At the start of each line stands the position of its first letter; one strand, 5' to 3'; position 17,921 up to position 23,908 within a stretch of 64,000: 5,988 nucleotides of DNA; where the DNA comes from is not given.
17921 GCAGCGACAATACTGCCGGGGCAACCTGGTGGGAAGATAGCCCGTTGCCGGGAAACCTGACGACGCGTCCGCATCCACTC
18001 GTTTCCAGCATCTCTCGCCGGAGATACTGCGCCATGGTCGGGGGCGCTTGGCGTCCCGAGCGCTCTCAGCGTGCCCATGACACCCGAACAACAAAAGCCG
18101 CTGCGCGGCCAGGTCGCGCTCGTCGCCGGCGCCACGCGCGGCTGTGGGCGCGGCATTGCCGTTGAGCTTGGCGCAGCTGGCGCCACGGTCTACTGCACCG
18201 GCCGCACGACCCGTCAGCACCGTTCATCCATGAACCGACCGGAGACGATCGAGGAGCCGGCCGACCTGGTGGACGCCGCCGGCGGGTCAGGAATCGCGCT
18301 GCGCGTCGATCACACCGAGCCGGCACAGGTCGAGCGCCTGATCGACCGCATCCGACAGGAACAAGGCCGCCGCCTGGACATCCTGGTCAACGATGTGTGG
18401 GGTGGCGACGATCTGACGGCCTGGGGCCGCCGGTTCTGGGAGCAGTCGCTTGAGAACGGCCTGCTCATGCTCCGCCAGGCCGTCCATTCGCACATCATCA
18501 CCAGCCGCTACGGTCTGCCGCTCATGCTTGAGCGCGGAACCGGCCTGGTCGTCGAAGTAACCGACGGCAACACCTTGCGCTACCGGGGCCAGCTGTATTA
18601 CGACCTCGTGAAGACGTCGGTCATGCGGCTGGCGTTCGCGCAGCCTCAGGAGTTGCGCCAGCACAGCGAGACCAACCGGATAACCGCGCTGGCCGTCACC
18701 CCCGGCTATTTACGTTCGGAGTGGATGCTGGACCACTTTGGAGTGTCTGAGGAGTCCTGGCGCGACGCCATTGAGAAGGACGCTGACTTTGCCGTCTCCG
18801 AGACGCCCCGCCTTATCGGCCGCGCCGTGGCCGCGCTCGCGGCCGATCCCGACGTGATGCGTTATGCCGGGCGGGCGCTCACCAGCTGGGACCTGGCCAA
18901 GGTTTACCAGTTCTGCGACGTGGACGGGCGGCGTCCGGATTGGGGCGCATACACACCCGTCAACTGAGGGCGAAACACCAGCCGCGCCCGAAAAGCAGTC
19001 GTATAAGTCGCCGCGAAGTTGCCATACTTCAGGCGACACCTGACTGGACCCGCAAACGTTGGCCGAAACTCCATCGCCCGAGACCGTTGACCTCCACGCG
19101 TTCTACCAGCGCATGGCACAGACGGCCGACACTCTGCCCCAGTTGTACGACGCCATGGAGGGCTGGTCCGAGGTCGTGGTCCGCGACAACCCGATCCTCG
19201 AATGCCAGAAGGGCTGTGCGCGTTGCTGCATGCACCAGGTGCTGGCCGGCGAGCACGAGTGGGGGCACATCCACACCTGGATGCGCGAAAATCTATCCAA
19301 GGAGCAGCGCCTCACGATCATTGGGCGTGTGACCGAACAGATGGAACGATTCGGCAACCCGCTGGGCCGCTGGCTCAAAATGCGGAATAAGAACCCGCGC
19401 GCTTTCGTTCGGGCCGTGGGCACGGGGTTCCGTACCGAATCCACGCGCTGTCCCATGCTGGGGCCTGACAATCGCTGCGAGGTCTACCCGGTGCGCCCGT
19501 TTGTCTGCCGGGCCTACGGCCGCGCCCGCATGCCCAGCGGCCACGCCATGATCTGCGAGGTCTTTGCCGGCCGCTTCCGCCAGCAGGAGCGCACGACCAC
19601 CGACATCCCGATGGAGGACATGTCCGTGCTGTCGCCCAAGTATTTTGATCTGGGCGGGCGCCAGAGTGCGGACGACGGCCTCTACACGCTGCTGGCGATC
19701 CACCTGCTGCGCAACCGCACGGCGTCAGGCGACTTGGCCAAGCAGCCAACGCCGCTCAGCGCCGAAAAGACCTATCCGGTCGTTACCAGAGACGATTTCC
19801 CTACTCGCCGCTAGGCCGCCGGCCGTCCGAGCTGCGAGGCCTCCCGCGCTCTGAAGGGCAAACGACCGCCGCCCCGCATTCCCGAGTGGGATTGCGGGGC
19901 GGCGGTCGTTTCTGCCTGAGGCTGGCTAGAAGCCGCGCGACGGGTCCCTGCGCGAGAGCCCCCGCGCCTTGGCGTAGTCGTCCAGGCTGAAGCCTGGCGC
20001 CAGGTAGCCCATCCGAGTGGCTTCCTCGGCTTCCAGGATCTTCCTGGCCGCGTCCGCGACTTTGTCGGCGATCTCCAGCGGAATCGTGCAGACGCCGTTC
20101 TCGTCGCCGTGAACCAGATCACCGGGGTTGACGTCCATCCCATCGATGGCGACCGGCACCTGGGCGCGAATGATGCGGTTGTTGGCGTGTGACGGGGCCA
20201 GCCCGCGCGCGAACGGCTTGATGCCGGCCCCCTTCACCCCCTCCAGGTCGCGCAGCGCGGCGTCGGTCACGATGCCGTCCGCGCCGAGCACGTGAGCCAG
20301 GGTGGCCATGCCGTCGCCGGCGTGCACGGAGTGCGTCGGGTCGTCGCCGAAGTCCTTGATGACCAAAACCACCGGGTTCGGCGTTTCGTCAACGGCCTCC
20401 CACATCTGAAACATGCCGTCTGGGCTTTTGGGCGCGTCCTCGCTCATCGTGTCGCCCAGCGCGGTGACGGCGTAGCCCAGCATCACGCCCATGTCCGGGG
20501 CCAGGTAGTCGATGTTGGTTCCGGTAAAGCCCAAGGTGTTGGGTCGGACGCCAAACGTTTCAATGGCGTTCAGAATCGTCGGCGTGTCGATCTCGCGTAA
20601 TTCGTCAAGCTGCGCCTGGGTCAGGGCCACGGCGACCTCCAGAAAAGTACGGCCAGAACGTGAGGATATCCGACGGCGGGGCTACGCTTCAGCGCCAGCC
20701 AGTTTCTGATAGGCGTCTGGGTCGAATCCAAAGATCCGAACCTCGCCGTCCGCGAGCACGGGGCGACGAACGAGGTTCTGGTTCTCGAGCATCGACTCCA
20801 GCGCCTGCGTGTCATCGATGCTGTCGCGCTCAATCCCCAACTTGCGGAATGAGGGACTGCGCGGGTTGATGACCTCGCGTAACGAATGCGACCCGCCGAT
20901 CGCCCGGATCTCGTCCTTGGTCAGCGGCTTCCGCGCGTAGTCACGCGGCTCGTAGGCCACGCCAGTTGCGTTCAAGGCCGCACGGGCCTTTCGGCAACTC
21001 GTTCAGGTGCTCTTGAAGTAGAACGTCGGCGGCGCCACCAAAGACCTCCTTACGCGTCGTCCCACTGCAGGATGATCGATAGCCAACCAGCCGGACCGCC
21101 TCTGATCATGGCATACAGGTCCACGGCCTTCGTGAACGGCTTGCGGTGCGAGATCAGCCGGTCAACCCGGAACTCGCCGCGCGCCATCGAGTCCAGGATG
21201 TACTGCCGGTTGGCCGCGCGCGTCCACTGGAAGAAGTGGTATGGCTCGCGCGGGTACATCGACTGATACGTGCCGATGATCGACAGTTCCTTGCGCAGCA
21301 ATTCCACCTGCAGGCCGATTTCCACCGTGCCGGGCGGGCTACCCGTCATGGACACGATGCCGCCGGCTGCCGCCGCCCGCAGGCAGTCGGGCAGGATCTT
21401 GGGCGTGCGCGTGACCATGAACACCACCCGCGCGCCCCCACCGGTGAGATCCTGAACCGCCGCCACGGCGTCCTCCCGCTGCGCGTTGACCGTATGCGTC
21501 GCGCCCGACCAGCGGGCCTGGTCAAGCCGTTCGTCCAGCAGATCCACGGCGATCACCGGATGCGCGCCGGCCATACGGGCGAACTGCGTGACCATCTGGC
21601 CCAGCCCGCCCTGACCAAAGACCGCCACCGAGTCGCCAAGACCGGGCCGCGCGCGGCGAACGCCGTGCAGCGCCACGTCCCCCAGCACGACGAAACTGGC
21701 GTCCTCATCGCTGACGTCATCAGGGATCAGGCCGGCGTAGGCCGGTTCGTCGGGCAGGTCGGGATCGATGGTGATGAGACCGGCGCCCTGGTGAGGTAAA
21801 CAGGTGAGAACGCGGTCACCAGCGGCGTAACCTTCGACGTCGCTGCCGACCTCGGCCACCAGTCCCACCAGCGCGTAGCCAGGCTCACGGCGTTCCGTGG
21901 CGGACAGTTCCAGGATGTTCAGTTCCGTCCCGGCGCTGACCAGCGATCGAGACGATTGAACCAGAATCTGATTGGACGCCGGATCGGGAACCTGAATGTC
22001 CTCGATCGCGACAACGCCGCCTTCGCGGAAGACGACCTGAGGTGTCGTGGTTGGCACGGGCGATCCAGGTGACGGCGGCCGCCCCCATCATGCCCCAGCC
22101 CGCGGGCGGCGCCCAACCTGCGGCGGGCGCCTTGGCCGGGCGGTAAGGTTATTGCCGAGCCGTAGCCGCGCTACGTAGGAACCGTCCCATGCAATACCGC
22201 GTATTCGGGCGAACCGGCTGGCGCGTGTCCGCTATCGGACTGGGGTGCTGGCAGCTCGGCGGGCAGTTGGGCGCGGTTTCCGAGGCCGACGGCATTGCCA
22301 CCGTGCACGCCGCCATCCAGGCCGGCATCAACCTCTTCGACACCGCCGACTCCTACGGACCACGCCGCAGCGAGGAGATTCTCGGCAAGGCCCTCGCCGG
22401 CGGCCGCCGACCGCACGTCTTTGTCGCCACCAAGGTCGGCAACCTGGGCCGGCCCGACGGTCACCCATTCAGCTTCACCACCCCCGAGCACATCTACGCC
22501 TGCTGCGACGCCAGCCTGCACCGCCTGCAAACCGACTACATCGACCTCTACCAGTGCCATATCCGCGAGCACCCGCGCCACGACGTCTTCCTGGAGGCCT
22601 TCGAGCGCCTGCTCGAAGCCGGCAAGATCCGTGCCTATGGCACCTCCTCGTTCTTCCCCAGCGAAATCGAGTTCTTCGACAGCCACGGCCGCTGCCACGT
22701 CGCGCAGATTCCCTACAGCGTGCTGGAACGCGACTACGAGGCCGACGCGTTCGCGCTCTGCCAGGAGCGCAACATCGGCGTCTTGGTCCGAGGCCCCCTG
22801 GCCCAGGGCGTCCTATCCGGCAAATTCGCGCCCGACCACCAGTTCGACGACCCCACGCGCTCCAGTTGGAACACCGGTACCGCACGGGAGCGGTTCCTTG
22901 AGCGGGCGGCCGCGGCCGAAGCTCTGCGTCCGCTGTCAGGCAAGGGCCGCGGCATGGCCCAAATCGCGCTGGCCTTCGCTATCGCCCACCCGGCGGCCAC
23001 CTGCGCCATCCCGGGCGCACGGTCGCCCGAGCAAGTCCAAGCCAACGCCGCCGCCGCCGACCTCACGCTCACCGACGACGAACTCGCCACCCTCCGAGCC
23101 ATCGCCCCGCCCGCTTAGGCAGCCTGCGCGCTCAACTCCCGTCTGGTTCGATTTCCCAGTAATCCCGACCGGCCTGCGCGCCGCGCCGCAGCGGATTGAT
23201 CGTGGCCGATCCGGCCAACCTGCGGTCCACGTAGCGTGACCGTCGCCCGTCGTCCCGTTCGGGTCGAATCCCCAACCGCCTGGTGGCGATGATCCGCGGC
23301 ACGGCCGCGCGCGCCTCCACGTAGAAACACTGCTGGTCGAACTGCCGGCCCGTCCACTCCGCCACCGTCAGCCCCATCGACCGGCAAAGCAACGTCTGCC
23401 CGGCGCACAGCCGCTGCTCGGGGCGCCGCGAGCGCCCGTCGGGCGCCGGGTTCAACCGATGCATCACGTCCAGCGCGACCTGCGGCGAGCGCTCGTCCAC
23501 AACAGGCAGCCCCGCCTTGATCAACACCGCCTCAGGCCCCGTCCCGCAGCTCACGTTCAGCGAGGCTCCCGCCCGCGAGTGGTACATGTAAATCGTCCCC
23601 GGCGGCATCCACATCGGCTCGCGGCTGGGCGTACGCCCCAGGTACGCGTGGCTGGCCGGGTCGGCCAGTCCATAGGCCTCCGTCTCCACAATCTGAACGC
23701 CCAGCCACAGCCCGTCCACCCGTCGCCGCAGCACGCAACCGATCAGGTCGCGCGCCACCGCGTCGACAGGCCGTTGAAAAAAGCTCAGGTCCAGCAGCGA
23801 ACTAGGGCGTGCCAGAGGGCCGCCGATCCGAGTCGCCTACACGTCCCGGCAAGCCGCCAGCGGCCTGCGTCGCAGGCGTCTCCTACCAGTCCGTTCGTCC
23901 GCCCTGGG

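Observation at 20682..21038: ArsC/Spx-family gene with TGA at the first Cys of CxxC plus a SECIS-like hairpin: candidate selenoprotein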

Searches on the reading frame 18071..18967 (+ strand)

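Call 28: search_protein_families(library=pfam, proteins=[window:18071-18967:+], max_evalue=0.00001)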
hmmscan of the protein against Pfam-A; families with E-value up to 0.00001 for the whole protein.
window:18071-18967:+ (298 aa): 2 families
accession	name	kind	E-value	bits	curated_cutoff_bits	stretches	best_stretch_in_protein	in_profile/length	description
PF00106.31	adh_short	-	2.8e-16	60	26.6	1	14-217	1-185/195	short chain dehydrogenase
PF13561.12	adh_short_C2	-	6.4e-13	49.3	27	1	20-259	1-219/236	Enoyl-(Acyl carrier protein) reductase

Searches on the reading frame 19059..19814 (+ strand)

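Call 28: search_protein_families(library=pfam, proteins=[window:19059-19814:+], max_evalue=0.00001)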
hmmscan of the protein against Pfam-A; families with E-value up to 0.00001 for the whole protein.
window:19059-19814:+ (251 aa): 1 family
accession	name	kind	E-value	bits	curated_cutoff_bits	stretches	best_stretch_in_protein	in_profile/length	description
PF03692.20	CxxCxxCC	-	1e-06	29.8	23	1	48-155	1-71/85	Putative zinc- or iron-chelating domain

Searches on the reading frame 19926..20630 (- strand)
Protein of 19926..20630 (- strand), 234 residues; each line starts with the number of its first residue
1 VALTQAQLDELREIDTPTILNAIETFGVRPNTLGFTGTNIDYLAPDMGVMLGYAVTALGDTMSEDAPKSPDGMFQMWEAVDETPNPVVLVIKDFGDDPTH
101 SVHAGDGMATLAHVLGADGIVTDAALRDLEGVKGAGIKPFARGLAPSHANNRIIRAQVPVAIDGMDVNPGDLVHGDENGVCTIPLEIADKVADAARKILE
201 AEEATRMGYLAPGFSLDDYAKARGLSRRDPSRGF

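Call 28: search_protein_families(library=pfam, proteins=[window:19926-20630:-], max_evalue=0.00001)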
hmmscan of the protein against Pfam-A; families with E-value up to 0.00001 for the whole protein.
window:19926-20630:- (234 aa): 1 family
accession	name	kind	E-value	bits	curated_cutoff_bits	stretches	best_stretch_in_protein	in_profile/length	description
PF03737.21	RraA-like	-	5e-22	79.2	24.5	1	37-181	18-151/152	Aldolase/RraA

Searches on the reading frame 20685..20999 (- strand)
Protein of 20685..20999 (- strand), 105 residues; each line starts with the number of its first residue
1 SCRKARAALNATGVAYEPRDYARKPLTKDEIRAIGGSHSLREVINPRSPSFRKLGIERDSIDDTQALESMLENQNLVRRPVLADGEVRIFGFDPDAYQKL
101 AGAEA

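Call 11: find_related_loci(query=window:20685-20975:-, collection=genome_contigs, flank=3000)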
Query seq(97 aa) (97 aa) in genome_contigs; peptide patterns used: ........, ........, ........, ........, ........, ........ (x = any residue, [..] = any of these).
600 stretches matched a pattern (row limit reached: there are more); 2 encode a relative of the query (tblastn E <= 1e-3); 2 distinct loci.
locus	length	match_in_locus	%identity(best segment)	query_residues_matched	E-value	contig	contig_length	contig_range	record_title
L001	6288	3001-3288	82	1-96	1e-51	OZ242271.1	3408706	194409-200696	MAG: Chloroflexota bacterium isolate 28ccf5bf-4595-479e-bad6-f18457ce53ab genome assembly, chromosome: 1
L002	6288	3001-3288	80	1-96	5e-51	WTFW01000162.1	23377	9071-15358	MAG: Chloroflexi bacterium isolate CO36386bin_13 NODE_1082_length_23377_cov_17.393234, whole genome shotgun sequence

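Call 30: search_protein_representatives(protein=window:20685-20999:-)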
Query: 105 residues. Proteins with E-value up to 0.001 (for the whole library): 375; up to 1e-10: 20; up to 1e-30: 0. The best 150 are listed.
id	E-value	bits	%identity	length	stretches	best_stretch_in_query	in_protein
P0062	1.0e-23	99.8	53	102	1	8-102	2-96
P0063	1.7e-19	86.3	50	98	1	11-100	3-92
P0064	2.7e-18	82.4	42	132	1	1-102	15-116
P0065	1.1e-17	80.4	45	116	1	1-100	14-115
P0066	1.6e-17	80.0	44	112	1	1-100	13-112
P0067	1.1e-15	74.1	43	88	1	15-100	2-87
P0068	4.7e-14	68.9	36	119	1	2-99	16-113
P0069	1.1e-13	67.6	39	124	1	1-97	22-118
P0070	4.3e-13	65.8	40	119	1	1-101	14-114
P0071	5.2e-13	65.5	39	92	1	14-100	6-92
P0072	5.5e-13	65.4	37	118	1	2-101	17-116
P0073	5.7e-13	65.4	40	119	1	1-98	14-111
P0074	8.0e-13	64.9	35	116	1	1-102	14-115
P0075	1.1e-12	64.4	36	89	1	15-101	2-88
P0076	1.0e-11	61.3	36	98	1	6-99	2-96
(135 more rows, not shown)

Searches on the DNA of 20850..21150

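Call 66: search_rna_families(source=window, start=20850, end=21150, threshold=evalue, max_evalue=10)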
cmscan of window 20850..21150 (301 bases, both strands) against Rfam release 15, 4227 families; matches with E-value up to 10: 3.
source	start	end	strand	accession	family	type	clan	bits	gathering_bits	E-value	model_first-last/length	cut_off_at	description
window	20947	20991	+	RF00110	RybB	Gene; sRNA;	-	21.5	40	0.03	32-75/79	no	RybB RNA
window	21078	21141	-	RF01544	TB11Cs5H3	Gene; snRNA; snoRNA; HACA-box;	-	12.9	50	5.6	1-65/65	no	Trypanosomatid snoRNA TB11Cs5H3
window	20862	20893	+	RF01294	snoU89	Gene; snRNA; snoRNA; HACA-box;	CL00082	6.9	44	6.7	1-270/270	no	Small nucleolar RNA U89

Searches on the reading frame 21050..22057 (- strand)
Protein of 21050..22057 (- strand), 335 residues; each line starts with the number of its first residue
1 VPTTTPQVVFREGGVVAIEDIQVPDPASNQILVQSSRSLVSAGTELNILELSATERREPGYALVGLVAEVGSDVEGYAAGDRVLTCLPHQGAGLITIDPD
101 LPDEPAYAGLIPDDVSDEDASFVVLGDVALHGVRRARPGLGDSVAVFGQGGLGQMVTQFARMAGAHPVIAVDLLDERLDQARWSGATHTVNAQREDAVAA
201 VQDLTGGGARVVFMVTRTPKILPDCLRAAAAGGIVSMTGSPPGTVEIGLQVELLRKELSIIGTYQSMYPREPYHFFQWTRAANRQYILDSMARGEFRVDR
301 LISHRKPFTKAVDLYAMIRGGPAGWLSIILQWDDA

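Call 28: search_protein_families(library=pfam, proteins=[window:21050-22057:-], max_evalue=0.00001)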
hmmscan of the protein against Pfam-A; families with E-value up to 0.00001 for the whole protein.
window:21050-22057:- (335 aa): 1 family
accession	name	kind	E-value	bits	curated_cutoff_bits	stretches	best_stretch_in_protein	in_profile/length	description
PF00107.32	ADH_zinc_N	-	1.1e-23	84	31.8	1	151-267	1-116/129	Zinc-binding dehydrogenase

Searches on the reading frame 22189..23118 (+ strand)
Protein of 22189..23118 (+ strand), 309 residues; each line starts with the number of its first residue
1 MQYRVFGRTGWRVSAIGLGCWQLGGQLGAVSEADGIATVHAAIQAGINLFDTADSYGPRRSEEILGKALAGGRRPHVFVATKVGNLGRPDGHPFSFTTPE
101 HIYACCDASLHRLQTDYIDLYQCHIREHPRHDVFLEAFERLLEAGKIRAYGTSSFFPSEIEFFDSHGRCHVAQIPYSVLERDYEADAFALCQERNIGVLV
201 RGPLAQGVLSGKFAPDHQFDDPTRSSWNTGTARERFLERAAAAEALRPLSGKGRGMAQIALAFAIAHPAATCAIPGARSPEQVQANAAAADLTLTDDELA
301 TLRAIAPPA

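Call 28: search_protein_families(library=pfam, proteins=[window:22189-23118:+], max_evalue=0.00001)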
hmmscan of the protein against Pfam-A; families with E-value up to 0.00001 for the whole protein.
window:22189-23118:+ (309 aa): 1 family
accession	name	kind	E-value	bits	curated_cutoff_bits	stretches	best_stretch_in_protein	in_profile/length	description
PF00248.27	Aldo_ket_red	-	6.7e-63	212.9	24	1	16-305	2-289/291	Aldo/keto reductase family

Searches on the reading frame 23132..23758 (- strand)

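Call 28: search_protein_families(library=pfam, proteins=[window:23132-23758:-], max_evalue=0.00001)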
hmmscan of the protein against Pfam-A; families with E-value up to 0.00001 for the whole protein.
window:23132-23758:- (208 aa): 1 family
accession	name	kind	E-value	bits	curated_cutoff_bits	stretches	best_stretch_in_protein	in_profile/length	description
PF02245.21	Pur_DNA_glyco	-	1.3e-35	122.8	27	1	1-177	10-176/181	Methylpurine-DNA glycosylase (MPG)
